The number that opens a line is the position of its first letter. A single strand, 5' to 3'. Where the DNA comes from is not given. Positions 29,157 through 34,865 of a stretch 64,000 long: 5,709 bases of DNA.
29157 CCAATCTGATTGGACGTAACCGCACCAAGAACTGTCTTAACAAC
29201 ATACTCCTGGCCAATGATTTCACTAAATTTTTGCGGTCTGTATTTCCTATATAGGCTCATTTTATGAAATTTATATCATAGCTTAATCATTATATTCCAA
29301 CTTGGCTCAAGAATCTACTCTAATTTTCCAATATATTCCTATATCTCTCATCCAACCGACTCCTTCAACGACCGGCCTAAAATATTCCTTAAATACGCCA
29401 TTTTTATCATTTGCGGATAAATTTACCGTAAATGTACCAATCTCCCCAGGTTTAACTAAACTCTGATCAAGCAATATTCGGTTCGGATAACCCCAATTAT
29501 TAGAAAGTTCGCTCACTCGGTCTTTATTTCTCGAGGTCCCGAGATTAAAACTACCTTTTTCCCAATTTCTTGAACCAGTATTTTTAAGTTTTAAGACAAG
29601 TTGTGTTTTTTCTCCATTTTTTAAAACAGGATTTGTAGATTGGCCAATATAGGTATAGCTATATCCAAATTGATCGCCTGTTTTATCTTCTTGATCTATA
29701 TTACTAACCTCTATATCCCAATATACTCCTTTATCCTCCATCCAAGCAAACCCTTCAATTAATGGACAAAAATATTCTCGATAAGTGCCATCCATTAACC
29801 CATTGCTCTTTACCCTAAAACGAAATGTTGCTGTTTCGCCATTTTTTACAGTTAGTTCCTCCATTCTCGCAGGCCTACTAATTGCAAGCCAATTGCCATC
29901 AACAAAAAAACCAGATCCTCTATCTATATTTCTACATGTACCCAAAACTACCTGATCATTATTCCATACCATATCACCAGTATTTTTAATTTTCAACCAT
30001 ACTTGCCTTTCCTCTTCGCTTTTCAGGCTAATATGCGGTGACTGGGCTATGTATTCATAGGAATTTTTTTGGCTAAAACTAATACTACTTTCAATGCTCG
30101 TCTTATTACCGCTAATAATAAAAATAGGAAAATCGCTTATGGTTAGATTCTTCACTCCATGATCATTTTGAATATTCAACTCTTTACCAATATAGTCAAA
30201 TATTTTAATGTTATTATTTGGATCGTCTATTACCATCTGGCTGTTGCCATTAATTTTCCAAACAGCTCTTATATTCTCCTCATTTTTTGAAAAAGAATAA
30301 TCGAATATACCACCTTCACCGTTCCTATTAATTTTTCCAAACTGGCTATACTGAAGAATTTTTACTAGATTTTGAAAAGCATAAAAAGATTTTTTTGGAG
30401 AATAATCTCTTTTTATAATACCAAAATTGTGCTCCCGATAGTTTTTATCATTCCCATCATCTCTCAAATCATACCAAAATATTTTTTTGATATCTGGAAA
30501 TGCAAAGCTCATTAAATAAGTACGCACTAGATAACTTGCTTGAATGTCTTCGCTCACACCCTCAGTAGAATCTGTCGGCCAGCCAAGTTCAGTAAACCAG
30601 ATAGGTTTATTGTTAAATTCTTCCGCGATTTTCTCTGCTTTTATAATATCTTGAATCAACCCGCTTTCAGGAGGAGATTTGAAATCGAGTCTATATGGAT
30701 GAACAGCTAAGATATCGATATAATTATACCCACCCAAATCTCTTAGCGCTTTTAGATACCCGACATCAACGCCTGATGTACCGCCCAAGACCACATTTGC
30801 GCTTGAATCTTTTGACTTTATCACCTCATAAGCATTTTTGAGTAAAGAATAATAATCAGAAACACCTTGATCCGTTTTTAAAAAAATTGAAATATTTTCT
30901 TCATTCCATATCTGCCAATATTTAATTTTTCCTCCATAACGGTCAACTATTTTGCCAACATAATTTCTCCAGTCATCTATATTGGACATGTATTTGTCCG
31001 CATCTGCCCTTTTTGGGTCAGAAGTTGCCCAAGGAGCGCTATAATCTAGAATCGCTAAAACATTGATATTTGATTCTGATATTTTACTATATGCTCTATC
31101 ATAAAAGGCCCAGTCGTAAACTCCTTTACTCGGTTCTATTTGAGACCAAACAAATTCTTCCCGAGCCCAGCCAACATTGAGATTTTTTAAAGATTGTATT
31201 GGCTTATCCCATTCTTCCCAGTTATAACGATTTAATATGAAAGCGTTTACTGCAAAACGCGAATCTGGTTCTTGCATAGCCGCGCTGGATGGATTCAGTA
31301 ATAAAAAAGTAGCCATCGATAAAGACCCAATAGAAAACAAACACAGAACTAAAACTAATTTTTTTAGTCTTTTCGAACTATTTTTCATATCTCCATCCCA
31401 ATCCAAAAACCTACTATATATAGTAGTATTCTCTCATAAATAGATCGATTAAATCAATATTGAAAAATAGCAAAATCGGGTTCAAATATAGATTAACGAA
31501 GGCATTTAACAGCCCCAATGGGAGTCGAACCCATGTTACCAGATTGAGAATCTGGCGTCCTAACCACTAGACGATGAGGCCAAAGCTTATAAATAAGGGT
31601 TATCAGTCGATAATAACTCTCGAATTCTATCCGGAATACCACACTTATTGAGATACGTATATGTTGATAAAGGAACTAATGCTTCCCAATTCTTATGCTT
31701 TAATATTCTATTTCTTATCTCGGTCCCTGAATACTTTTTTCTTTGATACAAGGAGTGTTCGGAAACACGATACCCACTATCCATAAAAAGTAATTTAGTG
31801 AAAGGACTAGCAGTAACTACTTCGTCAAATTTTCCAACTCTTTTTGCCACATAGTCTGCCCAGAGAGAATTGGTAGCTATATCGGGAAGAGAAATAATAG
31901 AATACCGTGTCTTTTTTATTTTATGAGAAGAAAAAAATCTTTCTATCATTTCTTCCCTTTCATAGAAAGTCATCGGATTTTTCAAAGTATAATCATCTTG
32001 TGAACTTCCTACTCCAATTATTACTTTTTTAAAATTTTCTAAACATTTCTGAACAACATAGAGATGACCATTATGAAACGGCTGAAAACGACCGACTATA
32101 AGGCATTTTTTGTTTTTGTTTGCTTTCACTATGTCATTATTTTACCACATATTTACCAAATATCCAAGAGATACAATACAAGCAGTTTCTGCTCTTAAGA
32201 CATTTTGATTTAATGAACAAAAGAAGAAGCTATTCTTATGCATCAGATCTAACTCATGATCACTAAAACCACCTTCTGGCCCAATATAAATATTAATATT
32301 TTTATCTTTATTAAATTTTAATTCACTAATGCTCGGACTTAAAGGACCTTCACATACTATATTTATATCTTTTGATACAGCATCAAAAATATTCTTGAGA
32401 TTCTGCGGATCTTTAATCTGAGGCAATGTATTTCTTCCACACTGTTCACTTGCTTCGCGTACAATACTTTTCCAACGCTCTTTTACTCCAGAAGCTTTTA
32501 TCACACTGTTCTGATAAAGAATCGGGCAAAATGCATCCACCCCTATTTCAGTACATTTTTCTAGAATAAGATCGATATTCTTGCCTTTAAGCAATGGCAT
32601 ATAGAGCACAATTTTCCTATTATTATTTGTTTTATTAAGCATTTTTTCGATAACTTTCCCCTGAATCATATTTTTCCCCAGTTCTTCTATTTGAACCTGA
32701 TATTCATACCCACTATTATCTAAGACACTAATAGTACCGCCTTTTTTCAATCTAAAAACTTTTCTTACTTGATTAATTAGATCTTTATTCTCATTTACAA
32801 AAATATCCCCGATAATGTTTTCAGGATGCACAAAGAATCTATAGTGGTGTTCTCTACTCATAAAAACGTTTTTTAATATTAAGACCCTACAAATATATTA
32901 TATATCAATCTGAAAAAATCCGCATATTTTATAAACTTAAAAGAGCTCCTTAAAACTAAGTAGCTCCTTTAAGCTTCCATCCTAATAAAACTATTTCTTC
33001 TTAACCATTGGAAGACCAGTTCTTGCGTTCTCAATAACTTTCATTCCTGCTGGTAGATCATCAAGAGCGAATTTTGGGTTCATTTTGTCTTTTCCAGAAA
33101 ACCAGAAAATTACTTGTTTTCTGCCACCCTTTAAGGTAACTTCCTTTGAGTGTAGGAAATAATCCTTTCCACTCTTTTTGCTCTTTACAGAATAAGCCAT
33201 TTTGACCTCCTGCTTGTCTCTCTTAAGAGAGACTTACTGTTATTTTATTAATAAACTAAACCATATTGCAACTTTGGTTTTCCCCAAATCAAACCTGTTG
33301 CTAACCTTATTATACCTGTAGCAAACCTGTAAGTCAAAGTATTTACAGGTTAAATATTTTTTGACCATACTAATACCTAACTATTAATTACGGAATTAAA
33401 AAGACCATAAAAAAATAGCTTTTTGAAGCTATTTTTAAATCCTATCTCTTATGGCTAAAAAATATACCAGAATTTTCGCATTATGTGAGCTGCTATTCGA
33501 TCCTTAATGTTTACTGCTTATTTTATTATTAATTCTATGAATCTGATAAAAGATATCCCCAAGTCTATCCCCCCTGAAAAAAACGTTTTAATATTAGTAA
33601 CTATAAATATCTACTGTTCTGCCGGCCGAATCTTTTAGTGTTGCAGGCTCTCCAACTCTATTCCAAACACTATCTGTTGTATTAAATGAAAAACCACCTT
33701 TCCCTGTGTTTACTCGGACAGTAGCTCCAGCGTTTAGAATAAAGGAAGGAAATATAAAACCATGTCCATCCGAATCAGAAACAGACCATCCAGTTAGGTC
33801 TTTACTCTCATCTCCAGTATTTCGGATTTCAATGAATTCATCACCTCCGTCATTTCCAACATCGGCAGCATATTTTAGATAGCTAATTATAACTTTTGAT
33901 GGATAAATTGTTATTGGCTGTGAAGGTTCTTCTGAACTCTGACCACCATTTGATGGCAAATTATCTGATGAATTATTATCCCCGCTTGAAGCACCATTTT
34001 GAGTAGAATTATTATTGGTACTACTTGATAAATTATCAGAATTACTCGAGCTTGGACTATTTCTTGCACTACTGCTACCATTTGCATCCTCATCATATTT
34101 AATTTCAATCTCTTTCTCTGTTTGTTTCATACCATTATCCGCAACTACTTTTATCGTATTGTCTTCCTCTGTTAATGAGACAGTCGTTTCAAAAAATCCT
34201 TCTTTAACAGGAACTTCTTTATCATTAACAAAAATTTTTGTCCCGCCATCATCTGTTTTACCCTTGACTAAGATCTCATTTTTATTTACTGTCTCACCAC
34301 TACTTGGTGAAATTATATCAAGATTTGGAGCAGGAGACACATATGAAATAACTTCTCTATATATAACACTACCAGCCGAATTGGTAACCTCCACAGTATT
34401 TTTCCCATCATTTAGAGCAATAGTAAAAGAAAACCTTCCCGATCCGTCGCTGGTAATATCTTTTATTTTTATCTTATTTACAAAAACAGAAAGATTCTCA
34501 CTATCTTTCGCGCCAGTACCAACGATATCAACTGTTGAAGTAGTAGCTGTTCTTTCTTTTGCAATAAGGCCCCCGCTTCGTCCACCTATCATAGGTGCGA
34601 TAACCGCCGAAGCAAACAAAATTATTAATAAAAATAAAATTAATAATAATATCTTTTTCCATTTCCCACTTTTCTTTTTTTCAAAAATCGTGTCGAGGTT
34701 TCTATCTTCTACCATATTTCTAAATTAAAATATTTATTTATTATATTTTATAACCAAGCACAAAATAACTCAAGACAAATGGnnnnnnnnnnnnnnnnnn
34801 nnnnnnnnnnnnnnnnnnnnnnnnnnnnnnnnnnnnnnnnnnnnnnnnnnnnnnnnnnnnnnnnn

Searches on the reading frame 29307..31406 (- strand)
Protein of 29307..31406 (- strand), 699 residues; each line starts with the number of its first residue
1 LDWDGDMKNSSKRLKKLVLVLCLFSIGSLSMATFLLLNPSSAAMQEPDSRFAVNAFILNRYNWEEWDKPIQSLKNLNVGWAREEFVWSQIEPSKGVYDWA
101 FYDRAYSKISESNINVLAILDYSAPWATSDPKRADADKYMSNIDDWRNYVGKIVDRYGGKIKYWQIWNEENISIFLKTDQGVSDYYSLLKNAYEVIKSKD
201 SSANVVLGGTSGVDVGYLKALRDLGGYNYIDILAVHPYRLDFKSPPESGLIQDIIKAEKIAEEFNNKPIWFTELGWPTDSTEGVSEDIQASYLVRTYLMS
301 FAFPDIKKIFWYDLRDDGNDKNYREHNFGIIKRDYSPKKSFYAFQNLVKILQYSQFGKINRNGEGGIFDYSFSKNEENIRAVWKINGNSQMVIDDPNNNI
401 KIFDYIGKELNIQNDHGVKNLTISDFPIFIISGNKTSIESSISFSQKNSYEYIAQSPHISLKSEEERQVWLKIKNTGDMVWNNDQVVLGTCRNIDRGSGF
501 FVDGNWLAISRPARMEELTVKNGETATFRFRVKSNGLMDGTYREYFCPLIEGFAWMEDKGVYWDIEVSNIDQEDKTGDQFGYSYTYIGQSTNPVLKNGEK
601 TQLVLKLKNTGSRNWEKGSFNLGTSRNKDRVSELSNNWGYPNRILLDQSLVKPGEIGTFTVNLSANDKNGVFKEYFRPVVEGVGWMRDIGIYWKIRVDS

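Call 3: search_protein_families(library=pfam, proteins=[window:29307-31406:-], max_evalue=1)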
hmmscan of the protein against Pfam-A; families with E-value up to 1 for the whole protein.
window:29307-31406:- (699 aa): 4 families
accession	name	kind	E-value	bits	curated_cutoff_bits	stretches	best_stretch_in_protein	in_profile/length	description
PF02449.21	Glyco_hydro_42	-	1.1e-07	32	21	1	61-117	7-64/376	Beta-galactosidase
PF16158.11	N_BRCA1_IG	-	4.3e-05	24.5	28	1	594-677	7-89/108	Ig-like domain from next to BRCA1 gene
PF11790.14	Glyco_hydro_cc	-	0.0067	16.5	21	1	229-318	135-214/237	Glycosyl hydrolase catalytic core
PF00331.26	Glyco_hydro_10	-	0.041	13.6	22.1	1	83-169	43-128/311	Glycosyl hydrolase family 10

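Call 4: search_protein_families(library=ncbifam, proteins=[window:29307-31406:-], max_evalue=1)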
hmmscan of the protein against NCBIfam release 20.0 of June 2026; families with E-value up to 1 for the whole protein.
window:29307-31406:- (699 aa): 1 family
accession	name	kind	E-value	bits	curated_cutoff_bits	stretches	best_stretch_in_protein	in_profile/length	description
NF004721.0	PRK06065.1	equivalog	0.0053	15.7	455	1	235-305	206-277/393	thiolase domain-containing protein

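Call 22: find_homologous_proteins(query=window:29307-31406:-)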
Query window:29307-31406:- (699 aa): 61 proteins with E <= 0.001 among 8000 candidates.
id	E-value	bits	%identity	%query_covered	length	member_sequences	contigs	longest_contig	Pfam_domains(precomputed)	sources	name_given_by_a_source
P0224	0.0e+0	1612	100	100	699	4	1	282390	PF02449.22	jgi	-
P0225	1.5e-266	905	56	98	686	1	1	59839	PF11790.15,PF01229.23,PF02449.22,PF16158.12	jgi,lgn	jgi:hypothetical protein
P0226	2.4e-249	848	52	98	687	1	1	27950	PF11790.15,PF01229.23,PF02449.22,PF16158.12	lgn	-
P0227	1.5e-241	822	53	98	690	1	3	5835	PF11790.15,PF01229.23,PF07745.20,PF02449.22,PF16158.12,PF00232.25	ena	-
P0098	8.1e-241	820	53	98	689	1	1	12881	PF01229.23,PF16158.12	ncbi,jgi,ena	-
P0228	3.0e-238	811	52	98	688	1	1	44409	PF01229.23,PF07745.20,PF02449.22,PF16158.12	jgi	-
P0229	4.7e-228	777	50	98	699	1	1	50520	PF00331.27,PF11790.15,PF01229.23,PF02449.22,PF16158.12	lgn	-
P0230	2.6e-216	739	49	98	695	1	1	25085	PF11790.15,PF01229.23,PF02449.22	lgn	-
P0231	6.6e-187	641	58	69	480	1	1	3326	PF11790.15,PF01229.23,PF02449.22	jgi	-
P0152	1.9e-176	607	43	97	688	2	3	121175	PF00331.27,PF01229.23,PF02449.22,PF16158.12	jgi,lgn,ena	-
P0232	6.2e-171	589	60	61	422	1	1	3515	PF11790.15,PF01229.23,PF07745.20,PF02449.22,PF00232.25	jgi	jgi:polysaccharide biosynthesis protein PslG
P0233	1.1e-149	518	41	79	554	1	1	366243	PF01229.23,PF07745.20,PF02449.22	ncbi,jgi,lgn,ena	ncbi:MAG: beta-galactosidase [Patescibacteria group bacterium]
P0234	9.9e-149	515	53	60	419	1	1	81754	PF11790.15,PF01229.23,PF02449.22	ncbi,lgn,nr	ncbi:MAG: glycosyl hydrolase [Patescibacteria group bacterium]|nr:glycosyl hydrolase [Patescibacteri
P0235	1.4e-146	508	52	61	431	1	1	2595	PF11790.15,PF01229.23,PF02449.22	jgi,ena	-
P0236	3.5e-146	507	55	55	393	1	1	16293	PF11790.15,PF01229.23,PF02449.22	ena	-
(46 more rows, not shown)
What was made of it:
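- On GH39 / PslG-like clan GH-A glycosidase: The Pfam hits are GH42, GH39 and Glyco_hydro_cc (calls 3, 22).
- Closest known: PslG. Same: JGI names some homologues PslG (call 22).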

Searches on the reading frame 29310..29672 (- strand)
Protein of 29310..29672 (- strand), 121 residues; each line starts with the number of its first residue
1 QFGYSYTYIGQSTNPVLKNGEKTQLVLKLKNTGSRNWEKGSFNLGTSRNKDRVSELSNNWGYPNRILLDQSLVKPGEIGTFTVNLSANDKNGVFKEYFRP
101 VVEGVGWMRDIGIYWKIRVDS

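Call 67: search_protein_families(library=pfam, proteins=[window:29310-29672:-], max_evalue=10)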
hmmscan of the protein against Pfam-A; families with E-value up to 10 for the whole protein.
seq(121 aa): 1 family
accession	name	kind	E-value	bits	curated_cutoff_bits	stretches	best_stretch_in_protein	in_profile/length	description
PF16158.11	N_BRCA1_IG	-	7.8e-05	23.6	28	1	16-99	7-89/108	Ig-like domain from next to BRCA1 gene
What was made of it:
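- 29310..29672 (-): FW domain copy 2 of the glycosidase (aa 579-699). PF16158 at 23.6 bits, E 7.8e-5, below the cut-off (call 67).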

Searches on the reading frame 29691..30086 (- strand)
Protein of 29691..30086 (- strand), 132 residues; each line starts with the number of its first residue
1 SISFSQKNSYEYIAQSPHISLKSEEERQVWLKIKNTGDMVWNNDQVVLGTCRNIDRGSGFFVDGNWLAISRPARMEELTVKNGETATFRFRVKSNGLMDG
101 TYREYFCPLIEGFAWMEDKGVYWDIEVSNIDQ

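Call 67: search_protein_families(library=pfam, proteins=[window:29691-30086:-], max_evalue=10)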
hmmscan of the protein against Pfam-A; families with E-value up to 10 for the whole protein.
seq(132 aa): 0 families
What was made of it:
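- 29691..30086 (-): FW domain copy 1 of the glycosidase (aa 441-572). It gives no Pfam hit on its own (call 67).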

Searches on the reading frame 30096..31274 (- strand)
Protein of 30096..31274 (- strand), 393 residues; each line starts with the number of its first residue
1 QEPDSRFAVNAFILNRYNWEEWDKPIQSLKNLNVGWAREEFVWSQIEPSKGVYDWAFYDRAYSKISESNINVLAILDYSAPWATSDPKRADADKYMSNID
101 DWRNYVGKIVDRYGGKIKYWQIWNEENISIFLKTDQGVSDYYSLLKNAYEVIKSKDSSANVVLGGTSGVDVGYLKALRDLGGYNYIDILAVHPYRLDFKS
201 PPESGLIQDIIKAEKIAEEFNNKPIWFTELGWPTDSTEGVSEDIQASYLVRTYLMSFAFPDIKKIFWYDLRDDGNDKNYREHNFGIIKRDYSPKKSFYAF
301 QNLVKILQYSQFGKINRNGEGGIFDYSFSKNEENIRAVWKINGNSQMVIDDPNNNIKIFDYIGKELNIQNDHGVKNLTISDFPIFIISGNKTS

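Call 48: search_solved_structures(query=window:30096-31274:-, max_evalue=0.01, show_alignments=2)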
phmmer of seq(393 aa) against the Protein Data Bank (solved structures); distinct sequences matched with E-value up to 0.01: 21.
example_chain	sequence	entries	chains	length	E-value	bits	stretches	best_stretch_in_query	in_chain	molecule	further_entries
5jvk_A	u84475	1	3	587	5.7e-30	108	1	33-387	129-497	Uncharacterized protein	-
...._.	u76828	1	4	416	3.2e-16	62.7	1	10-307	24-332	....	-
5bx9_A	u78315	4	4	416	3.2e-16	62.7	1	10-307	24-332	PslG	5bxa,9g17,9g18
8i0x_B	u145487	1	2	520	1.4e-07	34.3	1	48-302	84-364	Glycoside hydrolase family 39 beta-xylosidase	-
8i0j_A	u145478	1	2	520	1.4e-07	34.3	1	48-302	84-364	Glycoside hydrolase family 39 beta-xylosidase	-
6uqj_A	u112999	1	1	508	0.00012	24.6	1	50-301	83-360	Beta-xylosidase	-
6z1h_A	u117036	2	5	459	0.00014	24.4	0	21-138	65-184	ANCESTRAL RECONSTRUCTED GLYCOSIDASE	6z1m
8b80_A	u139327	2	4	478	0.00016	24.2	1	38-132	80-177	Putative 6-phospho-beta-galactobiosidase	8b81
4ze4_A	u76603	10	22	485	0.00017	24.1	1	38-132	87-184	Putative 6-phospho-beta-galactobiosidase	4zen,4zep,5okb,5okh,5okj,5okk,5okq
4ze5_A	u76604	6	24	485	0.00043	22.8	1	38-132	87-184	Putative 6-phospho-beta-galactobiosidase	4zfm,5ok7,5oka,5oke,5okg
6wgd_A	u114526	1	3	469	0.00044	22.7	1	34-130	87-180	6-phospho-beta-glucosidase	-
5gny_A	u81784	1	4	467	0.0018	20.7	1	19-126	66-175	Beta-glucosidase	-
5gnz_A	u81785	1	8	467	0.0026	20.2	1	19-125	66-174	Beta-glucosidase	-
1ta3_B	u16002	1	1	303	0.003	20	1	40-125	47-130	Endo-1,4-beta-xylanase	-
5gnx_A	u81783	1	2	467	0.0041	19.6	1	19-125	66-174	Beta-glucosidase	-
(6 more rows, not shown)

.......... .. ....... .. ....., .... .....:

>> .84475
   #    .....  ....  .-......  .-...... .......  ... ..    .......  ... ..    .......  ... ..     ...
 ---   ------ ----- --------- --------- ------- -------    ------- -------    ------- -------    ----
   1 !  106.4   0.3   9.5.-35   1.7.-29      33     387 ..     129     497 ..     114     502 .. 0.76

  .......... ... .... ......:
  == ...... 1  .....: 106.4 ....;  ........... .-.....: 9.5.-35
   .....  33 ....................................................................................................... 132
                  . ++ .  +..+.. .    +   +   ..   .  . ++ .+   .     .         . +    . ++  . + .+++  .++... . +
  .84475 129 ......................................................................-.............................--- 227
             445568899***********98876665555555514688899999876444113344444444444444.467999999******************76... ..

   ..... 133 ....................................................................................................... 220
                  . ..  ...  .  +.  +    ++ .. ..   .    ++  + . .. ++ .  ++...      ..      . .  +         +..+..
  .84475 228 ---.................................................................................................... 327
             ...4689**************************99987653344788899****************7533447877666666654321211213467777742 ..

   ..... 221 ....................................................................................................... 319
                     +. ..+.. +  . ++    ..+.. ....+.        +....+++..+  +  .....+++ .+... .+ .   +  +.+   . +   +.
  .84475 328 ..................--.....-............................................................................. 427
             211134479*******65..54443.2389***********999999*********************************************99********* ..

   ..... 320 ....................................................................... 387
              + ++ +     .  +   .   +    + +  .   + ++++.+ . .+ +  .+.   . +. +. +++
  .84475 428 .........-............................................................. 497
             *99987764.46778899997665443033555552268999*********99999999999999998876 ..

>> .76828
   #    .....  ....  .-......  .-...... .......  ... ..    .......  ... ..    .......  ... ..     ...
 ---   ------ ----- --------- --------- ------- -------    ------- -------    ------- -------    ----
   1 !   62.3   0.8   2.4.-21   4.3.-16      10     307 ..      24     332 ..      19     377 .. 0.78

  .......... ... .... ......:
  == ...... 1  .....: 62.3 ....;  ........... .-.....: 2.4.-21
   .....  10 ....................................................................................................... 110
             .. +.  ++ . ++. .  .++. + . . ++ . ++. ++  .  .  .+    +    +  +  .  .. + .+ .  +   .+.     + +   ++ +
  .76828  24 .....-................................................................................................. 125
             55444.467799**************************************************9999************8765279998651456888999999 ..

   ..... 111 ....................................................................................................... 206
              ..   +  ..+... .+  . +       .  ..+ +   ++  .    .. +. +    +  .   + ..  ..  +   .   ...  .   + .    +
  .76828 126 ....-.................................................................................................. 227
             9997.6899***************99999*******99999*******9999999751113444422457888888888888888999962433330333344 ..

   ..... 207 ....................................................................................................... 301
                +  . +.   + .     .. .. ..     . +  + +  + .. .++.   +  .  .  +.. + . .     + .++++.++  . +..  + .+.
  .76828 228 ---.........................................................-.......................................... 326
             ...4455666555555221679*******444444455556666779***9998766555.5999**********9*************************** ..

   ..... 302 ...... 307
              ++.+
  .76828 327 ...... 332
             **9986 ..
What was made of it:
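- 30387..31259 (-): Clan GH-A (beta/alpha)8 catalytic domain with acid/base E169 (WNEEN) and nucleophile E273 (FTELGW). PDB 5jvk E 5.7e-30 and PslG E 3.2e-16, with both motifs aligned (call 48).
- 30087..30386 (-): Beta-rich region between the barrel and the FW repeats (aa 341-440). It is covered by the 5jvk alignment. call 48.
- Closest known: PslG. Same: The NE acid/base motif and the TE nucleophile motif both align (call 48).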

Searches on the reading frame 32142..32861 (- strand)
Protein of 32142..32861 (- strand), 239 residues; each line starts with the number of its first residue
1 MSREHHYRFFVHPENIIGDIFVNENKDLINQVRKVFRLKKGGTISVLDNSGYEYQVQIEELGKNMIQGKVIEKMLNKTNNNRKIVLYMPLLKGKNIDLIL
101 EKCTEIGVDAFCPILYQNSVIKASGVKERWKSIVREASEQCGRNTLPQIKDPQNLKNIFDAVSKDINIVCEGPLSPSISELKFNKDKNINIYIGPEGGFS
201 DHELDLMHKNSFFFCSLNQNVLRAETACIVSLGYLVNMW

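Call 31: search_protein_families(library=pfam, proteins=[window:32142-32861:-], max_evalue=0.00001)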
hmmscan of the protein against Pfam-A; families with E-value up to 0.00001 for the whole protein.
window:32142-32861:- (239 aa): 1 family
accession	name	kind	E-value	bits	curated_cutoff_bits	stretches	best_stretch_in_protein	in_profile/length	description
PF04452.19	Methyltrans_RNA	-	4e-42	144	23.9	1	80-235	3-164/165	RNA methyltransferase domain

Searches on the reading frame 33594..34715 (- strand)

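Call 31: search_protein_families(library=pfam, proteins=[window:33594-34715:-], max_evalue=0.00001)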
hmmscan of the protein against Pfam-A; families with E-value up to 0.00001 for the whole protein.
window:33594-34715:- (373 aa): 2 families
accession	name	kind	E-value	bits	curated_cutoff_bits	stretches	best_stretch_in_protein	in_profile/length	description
PF00932.25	LTD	-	1.9e-19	70.5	34.3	1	273-373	6-107/109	Lamin Tail Domain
PF09136.16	Glucodextran_B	-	4.6e-17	62.1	27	1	130-201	1-74/83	Glucodextranase, domain B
